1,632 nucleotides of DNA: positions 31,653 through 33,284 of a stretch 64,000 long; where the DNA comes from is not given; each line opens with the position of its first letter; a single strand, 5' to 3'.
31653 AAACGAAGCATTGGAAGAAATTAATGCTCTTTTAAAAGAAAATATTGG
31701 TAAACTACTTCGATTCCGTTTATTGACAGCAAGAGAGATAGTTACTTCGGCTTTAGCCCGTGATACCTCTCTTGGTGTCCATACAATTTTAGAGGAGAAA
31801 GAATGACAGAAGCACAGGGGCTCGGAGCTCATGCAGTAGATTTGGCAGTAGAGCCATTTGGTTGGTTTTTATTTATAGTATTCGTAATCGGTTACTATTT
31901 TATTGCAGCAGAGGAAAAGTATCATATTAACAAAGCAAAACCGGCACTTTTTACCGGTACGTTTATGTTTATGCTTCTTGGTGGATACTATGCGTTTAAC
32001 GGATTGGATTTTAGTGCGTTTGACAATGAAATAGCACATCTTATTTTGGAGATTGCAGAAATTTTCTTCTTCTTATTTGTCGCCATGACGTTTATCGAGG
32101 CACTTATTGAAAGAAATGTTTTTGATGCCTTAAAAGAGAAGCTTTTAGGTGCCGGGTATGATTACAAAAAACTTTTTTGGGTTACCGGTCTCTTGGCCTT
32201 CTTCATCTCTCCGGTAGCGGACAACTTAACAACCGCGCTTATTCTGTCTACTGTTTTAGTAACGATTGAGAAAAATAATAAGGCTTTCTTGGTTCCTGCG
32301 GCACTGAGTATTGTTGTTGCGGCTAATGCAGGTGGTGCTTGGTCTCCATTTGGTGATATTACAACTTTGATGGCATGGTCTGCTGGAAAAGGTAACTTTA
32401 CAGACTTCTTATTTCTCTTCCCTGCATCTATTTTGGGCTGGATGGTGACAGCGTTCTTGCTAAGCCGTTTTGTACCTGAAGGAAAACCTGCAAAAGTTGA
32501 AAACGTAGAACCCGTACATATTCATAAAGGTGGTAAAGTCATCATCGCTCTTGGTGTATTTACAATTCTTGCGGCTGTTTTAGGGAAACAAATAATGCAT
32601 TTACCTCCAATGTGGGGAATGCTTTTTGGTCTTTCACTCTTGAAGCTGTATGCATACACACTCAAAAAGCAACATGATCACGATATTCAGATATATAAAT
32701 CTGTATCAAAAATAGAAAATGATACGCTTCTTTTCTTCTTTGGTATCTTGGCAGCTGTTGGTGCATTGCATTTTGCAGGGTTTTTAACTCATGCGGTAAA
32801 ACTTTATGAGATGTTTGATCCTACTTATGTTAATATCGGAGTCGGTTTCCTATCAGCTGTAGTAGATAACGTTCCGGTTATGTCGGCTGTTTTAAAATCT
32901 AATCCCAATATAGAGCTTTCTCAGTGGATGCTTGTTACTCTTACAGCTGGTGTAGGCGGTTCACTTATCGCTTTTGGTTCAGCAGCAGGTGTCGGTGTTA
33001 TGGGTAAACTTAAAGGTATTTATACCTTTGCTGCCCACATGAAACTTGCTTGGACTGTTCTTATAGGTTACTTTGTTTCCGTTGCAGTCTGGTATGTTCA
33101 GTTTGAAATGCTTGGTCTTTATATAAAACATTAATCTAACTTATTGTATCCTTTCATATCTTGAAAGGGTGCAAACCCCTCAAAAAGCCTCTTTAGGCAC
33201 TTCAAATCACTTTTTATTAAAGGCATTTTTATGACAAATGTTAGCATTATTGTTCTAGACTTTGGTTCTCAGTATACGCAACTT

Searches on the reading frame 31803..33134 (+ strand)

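Call 24: search_protein_families(library=pfam, proteins=[window:31803-33134:+], max_evalue=0.001)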
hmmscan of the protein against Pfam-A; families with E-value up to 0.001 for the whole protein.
window:31803-33134:+ (443 aa): 1 family
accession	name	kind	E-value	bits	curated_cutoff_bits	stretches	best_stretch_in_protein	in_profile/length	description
PF03600.22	CitMHS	-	1.5e-30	106.9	31.9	1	33-383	3-336/336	Citrate transporter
